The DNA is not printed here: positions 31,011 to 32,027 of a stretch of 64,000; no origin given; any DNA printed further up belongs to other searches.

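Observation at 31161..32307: Adjacent small alarmone hydrolase-like HD protein and NADAR domain protein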

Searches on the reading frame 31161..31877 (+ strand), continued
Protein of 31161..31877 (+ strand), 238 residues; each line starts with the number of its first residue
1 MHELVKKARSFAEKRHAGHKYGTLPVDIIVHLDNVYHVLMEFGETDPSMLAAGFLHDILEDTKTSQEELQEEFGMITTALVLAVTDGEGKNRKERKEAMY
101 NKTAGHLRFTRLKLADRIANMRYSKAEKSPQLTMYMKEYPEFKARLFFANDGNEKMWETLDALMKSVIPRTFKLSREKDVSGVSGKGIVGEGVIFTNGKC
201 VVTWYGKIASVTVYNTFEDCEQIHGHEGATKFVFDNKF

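Call 35: find_encoding_contigs(protein=P0001, flank=3000, max_places=7)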
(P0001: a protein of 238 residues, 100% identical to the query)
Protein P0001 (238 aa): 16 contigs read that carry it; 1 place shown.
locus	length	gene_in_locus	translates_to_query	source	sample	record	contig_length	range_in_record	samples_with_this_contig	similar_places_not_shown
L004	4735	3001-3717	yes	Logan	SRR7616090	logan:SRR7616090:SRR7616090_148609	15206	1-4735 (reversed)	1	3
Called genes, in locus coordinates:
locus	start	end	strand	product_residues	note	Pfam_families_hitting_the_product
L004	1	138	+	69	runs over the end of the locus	-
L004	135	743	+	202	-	PF09414:RNA_ligase (weak)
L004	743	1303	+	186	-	PF00588:SpoU_methylase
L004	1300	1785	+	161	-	-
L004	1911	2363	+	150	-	PF00011:HSP20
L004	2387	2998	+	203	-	PF00149:Metallophos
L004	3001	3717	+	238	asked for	PF13328:HD_4, PF26761:Acb5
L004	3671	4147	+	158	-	PF08719:NADAR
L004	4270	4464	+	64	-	-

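Call 46: predict_structure(alignment_id=A2)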
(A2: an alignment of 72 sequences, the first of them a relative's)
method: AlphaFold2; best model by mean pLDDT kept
length: 238 residues; sequences in the alignment: 72
mean_pLDDT: 93.9   pTM: 0.85
mean pLDDT of the five models: 93.9, 93.9, 93.0, 92.5, 92.5
residues with pLDDT >= 90: 196; 70-90: 40; 50-70: 2; < 50: 0
segments of 3 or more residues with pLDDT < 50: none
pLDDT, mean of each block of 10 residues (from residue 1): 97 96 87 98 98 98 98 98 96 96 97 98 93 93 95 96 91 91 87 93 90 96 87 82
secondary structure, 60 per line:
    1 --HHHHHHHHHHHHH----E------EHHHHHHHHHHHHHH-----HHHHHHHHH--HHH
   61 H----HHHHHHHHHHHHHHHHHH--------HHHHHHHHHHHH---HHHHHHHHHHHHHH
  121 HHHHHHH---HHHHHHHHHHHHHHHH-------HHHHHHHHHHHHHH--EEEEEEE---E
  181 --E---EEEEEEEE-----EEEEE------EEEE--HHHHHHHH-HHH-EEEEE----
elements in order: H3-15 H28-41 H47-55 H58-61 H66-83 H92-103 H107-127 H131-146 H154-167 E170-176 E187-194 E200-204 E211-214 H217-224 E230-234

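Call 48: fold_search(model_id=the predicted structure, library=pdb)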
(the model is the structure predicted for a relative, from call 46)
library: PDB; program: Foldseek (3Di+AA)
matches with E <= 10: 393; with E <= 0.001: 49
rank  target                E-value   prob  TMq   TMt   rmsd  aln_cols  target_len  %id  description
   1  6yvc_B                1.8e-07  1.00  0.57  0.77   2.9       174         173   26  Crystal structure of the small alarmone hydrolase (SAH) of Pseudomonas aeruginosa (released 2021-05-12)
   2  7qoc_B                2.2e-07  1.00  0.56  0.69   3.9       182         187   22  Se-Met derivative structure of a small alarmone hydrolase (RelH) from Corynebacterium glutamicum (released 2022-07-13)
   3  3nqw_A                2.3e-07  1.00  0.55  0.71   4.2       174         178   24  A metazoan ortholog of SpoT hydrolyzes ppGpp and plays a role in starvation responses (released 2010-09-08)
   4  7qod_B                2.6e-07  1.00  0.55  0.71   4.0       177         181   22  Native structure of a small alarmone hydrolase (RelH) from Corynebacterium glutamicum (released 2022-07-13)
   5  6yvc_C                2.7e-07  1.00  0.57  0.76   3.0       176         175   26  Crystal structure of the small alarmone hydrolase (SAH) of Pseudomonas aeruginosa (released 2021-05-12)
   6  7qoc_A                2.7e-07  1.00  0.56  0.68   3.9       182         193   22  Se-Met derivative structure of a small alarmone hydrolase (RelH) from Corynebacterium glutamicum (released 2022-07-13)
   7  6z3o_BBB              3.2e-07  1.00  0.53  0.70   4.3       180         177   26  The E74Q mutant of Small Alarmone Hydrolase SAH from Pseudomonas aeruginosa PAO1 (released 2021-01-27)
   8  6yvc_D                3.9e-07  1.00  0.58  0.78   2.5       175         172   25  Crystal structure of the small alarmone hydrolase (SAH) of Pseudomonas aeruginosa (released 2021-05-12)
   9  7qod_A                3.9e-07  1.00  0.55  0.67   4.1       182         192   22  Native structure of a small alarmone hydrolase (RelH) from Corynebacterium glutamicum (released 2022-07-13)
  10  6z3o_AAA              4.8e-07  1.00  0.57  0.76   3.8       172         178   26  The E74Q mutant of Small Alarmone Hydrolase SAH from Pseudomonas aeruginosa PAO1 (released 2021-01-27)
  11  6yvc_A                5.0e-07  1.00  0.57  0.76   2.9       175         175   26  Crystal structure of the small alarmone hydrolase (SAH) of Pseudomonas aeruginosa (released 2021-05-12)
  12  6z3n_AAA              5.6e-07  1.00  0.58  0.77   3.0       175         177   26  Apo Structure of a Hydrolase from Pseudomonas aeruginosa PAO1 (released 2021-06-09)
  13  9chy_B                7.2e-07  1.00  0.56  0.74   3.2       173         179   25  Crystal structure of the human MESH1 (D66K)-PAPS complex (released 2025-12-10)
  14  9chy_A                7.6e-07  1.00  0.57  0.73   3.1       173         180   25  Crystal structure of the human MESH1 (D66K)-PAPS complex (released 2025-12-10)
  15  3nr1_A                1.1e-06  1.00  0.57  0.75   3.1       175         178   26  A metazoan ortholog of SpoT hydrolyzes ppGpp and plays a role in starvation responses (released 2010-09-08)
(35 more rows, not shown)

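Call 55: search_protein_representatives(alignment_id=A4)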
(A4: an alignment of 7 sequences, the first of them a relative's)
Query: 7 sequences, 237 profile positions. Proteins with E-value up to 0.001 (for the whole library): 28017; up to 1e-10: 7853; up to 1e-30: 420. The best 150 are listed.
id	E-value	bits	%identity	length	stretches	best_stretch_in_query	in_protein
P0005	5.9e-136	467.9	-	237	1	1-236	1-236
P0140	9.2e-43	162.9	-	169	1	3-165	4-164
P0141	1.0e-42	162.7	-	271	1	1-163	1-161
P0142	1.5e-42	162.2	-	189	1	4-165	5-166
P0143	2.1e-42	161.7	-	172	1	3-164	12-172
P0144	3.5e-42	161.0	-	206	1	2-164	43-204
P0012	4.8e-42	160.5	-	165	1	4-160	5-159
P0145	4.9e-42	160.5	-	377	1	9-162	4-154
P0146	7.9e-42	159.8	-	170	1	4-163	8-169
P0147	8.0e-42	159.8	-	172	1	4-162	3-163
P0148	9.1e-42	159.6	-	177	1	7-163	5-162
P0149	2.5e-41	158.2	-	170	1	1-163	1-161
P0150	2.7e-41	158.1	-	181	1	3-163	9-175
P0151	2.8e-41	158.0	-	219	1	5-162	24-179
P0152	3.8e-41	157.6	-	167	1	2-163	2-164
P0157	9.9e-41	156.2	-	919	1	5-163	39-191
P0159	1.6e-40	155.6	-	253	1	5-161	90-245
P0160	1.6e-40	155.6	-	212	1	1-181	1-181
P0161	2.4e-40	155.0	-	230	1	1-167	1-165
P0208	4.2e-37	144.4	-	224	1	4-164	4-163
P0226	2.2e-36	142.0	-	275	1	6-156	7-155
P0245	1.4e-35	139.3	-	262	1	5-164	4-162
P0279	8.8e-35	136.8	-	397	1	1-167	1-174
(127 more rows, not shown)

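Call 56: search_protein_families(library=pfam, proteins=[P0141, P0145, P0157, P0279, P0226, P0245, P0161, P0160, P0208, P0159], max_evalue=0.001)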
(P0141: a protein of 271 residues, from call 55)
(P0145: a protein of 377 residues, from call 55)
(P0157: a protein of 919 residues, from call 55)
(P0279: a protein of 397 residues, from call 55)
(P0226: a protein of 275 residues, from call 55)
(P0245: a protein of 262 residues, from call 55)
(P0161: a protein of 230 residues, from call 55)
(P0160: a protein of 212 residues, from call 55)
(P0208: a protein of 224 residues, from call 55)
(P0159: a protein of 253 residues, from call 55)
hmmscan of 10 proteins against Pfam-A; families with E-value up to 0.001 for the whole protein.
P0141 (271 aa): 1 family
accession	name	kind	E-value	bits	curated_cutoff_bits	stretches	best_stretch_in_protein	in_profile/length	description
PF13328.12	HD_4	-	9.9e-12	45.3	27.2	1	8-136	1-140/156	HD domain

P0145 (377 aa): 1 family
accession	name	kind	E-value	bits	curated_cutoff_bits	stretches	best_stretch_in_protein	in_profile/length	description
PF13328.12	HD_4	-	6.4e-15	55.7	27.2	1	6-116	4-126/156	HD domain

P0157 (919 aa): 1 family
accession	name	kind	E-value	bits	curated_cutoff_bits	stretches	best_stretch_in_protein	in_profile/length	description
PF13328.12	HD_4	-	6.2e-10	39.5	27.2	1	42-152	1-123/156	HD domain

P0279 (397 aa): 1 family
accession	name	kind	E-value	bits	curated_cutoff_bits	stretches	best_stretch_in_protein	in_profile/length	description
PF13328.12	HD_4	-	3.2e-10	40.4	27.2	1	8-123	1-126/156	HD domain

P0226 (275 aa): 1 family
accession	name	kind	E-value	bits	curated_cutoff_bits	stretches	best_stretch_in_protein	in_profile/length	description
PF13328.12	HD_4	-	4.2e-11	43.3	27.2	1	9-123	1-127/156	HD domain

P0245 (262 aa): 1 family
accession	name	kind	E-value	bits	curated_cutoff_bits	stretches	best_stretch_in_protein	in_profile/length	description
PF13328.12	HD_4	-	4.5e-08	33.4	27.2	1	7-120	1-126/156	HD domain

P0161 (230 aa): 2 families
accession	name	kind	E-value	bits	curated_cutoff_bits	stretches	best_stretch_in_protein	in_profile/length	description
PF13328.12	HD_4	-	1.1e-12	48.5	27.2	1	8-120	1-125/156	HD domain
PF08681.18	TacA1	-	5.9e-05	23.4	21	1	163-194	45-76/80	Antitoxin TacA 1-like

P0160 (212 aa): 1 family
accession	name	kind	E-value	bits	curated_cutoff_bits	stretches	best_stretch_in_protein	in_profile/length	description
PF13328.12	HD_4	-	1.8e-11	44.4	27.2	1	8-121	1-124/156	HD domain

P0208 (224 aa): 1 family
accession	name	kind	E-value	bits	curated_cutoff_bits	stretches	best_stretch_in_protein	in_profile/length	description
PF13328.12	HD_4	-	2.2e-12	47.4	27.2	1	8-140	1-144/156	HD domain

P0159 (253 aa): 1 family
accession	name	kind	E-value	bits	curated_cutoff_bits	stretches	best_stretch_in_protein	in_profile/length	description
PF13328.12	HD_4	-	1e-11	45.3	27.2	1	93-218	1-137/156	HD domain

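Call 73: find_related_loci(query=A4, collection=viral_contigs, flank=5000)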
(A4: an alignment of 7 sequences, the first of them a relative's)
Query A4 (238 aa) in viral_contigs; peptide patterns used: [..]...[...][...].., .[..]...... (x = any residue, [..] = any of these).
598 stretches matched a pattern (row limit reached: there are more); 435 encode a relative of the query (tblastn E <= 1e-3); the best 80 are kept; 80 distinct loci.
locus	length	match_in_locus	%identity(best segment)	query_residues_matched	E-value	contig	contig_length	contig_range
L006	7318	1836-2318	45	3-163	4e-36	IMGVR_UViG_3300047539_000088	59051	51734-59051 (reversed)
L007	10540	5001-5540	45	1-172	7e-34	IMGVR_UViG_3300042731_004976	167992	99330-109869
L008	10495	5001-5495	41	1-164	3e-33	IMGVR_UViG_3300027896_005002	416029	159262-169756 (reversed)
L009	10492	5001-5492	40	4-171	8e-30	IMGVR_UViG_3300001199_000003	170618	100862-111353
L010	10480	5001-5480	41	5-164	7e-29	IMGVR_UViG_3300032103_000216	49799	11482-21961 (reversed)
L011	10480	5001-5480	43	7-164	4e-28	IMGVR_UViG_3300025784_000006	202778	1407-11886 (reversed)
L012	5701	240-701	43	6-165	3e-28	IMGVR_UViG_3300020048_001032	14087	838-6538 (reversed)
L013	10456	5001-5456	42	8-166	3e-28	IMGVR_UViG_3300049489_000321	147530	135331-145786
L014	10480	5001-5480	43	7-164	4e-28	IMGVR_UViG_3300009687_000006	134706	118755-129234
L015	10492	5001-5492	41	2-163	6e-28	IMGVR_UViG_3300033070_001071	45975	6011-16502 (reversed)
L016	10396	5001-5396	46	29-160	1e-27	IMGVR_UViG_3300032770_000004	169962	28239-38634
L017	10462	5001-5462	40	6-165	6e-26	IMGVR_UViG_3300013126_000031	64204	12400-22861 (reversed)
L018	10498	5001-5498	39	5-166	7e-26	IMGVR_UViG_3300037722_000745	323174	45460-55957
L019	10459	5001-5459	40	6-164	5e-25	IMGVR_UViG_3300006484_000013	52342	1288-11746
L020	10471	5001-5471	43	3-165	5e-25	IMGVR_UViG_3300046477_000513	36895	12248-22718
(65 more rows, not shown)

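Call 74: find_related_loci(query=A4, collection=genome_contigs, flank=5000)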
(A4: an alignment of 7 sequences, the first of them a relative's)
Query A4 (238 aa) in genome_contigs; peptide patterns used: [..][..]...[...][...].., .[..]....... (x = any residue, [..] = any of these).
600 stretches matched a pattern (row limit reached: there are more); 548 encode a relative of the query (tblastn E <= 1e-3); the best 80 are kept; 80 distinct loci.
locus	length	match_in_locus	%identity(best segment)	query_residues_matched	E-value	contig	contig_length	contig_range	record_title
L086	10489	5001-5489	44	3-166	1e-35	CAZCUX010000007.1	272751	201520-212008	MAG TPA_asm: uncultured Enterobacterales bacterium isolate SRP319275_co3_91 genome assembly, contig: NODE_35_length_2727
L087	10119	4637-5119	39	7-169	4e-23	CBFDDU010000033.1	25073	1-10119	MAG TPA_asm: uncultured Candidatus Electrothrix sp. isolate SRR26215675_binner123_Refined_103 genome assembly, contig: E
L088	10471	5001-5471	36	7-164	7e-23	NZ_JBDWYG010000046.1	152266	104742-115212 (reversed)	MAG: Aliiglaciecola sp. isolate LC.122.F.C4_512_010 LC_122_F_C4_512_010_000000000054, whole genome shotgun sequence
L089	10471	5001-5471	36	7-164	2e-22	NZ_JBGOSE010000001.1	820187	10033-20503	Aliiglaciecola sp. SL4 1, whole genome shotgun sequence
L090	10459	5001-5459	37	11-164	4e-22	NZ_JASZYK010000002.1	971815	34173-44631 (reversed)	Variovorax sp. J22G73 L63950_2, whole genome shotgun sequence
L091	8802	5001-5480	36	8-168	5e-22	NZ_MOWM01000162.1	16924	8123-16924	Variovorax sp. E3 contig00162, whole genome shotgun sequence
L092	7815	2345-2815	34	7-164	5e-22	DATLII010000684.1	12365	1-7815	MAG TPA_asm: Dongiaceae bacterium isolate SMAG_U13663 k141_4349148, whole genome shotgun sequence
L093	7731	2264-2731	33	9-164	9e-21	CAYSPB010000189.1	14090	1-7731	MAG TPA_asm: uncultured Nannocystaceae bacterium isolate SRP135972_co1_38 genome assembly, contig: NODE_5249_length_1409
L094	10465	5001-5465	34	8-161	1e-20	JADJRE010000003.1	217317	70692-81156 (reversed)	MAG: Rhodospirillales bacterium isolate Fred_18-Q3-R57-64_MAXAC.378 tig00009283-10-2170460, whole genome shotgun sequenc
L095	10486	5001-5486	30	1-165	7e-18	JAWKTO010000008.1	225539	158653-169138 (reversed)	MAG: Pirellulaceae bacterium isolate BC1.200 BC1.200.fa-8, whole genome shotgun sequence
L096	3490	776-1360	33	5-200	6e-17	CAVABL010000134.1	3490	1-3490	Firmicutes bacterium TM09-10 isolate H07660-L1_cleanbin_000023 genome assembly, contig: Spades_H07660-L1_contig_13642, w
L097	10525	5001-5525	32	3-172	4e-16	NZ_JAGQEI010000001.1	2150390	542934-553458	Heyndrickxia faecalis strain Marseille-P8953 NODE_1_length_2150390_cov_73.541476, whole genome shotgun sequence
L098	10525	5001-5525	33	3-172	5e-16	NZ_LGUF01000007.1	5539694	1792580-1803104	Sporosarcina globispora strain DSM 4 scaffold1, whole genome shotgun sequence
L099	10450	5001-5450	36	2-146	9e-16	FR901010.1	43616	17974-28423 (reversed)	Acidaminococcus sp. CAG:917 genomic scaffold, scf34, whole genome shotgun sequence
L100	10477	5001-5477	35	29-181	1e-15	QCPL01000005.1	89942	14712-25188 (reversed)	Prochlorococcus sp. AG-436-M02 Ga0171973_105, whole genome shotgun sequence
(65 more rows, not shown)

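Call 76: search_protein_families(library=ncbifam, proteins=[window:31161-31877:+], max_evalue=0.01)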
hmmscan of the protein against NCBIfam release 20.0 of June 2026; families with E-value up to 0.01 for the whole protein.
window:31161-31877:+ (238 aa): 2 families
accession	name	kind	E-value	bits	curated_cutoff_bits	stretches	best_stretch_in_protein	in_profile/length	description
TIGR00691.1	spoT_relA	subfamily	4.6e-14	51.7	499.2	1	28-122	20-120/687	RelA/SpoT family protein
NF008303.0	PRK11092.1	equivalog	1.7e-08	33.1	947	1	5-124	23-147/702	bifunctional GTP diphosphokinase/guanosine-3',5'-bis pyrophosphate 3'-pyrophosphohydrolase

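Call 84: search_protein_families(library=padloc, proteins=[window:31161-31877:+], max_evalue=0.001)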
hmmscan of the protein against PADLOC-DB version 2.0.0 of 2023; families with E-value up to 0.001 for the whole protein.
window:31161-31877:+ (238 aa): 0 families

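Call 86: get_annotated_region(hit=H2, flank=3000)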
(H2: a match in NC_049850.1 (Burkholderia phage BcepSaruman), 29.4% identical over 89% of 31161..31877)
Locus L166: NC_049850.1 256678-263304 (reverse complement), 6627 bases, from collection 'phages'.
description: Burkholderia phage BcepSaruman, complete genome.
organism: Burkholderia phage BcepSaruman (NCBI taxid 2530032)
taxonomy: Viruses; Duplodnaviria; Heunggongvirae; Uroviricota; Caudoviricetes; Sarumanvirus; Sarumanvirus bcepsaruman
host: Burkholderia cenocepacia; source: soil; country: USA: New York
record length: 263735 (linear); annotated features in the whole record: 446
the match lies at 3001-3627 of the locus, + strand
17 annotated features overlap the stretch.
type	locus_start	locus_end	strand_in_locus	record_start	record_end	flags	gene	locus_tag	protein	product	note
CDS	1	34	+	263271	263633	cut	-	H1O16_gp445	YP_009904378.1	hypothetical protein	-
CDS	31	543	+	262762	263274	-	-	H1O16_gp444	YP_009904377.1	hypothetical protein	-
CDS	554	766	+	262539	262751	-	-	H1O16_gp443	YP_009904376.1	hypothetical protein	-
CDS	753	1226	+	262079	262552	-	-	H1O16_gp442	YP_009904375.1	hypothetical protein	-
CDS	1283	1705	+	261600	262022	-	-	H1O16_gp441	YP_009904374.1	hypothetical protein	-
CDS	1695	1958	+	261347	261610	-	-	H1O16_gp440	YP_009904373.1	hypothetical protein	-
CDS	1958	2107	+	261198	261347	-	-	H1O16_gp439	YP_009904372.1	hypothetical protein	-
CDS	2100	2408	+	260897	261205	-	-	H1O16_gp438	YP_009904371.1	hypothetical protein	-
CDS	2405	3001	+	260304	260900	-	-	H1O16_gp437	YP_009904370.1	hypothetical protein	-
CDS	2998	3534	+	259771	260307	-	-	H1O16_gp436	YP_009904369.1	metal-dependent phosphohydrolase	-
CDS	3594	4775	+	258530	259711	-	-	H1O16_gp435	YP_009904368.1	hypothetical protein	-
CDS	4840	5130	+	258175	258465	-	-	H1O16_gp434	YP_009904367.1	hypothetical protein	-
CDS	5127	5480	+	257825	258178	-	-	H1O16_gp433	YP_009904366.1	hypothetical protein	-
CDS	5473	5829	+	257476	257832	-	-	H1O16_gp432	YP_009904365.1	hypothetical protein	-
CDS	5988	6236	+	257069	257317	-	-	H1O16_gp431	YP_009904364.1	hypothetical protein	-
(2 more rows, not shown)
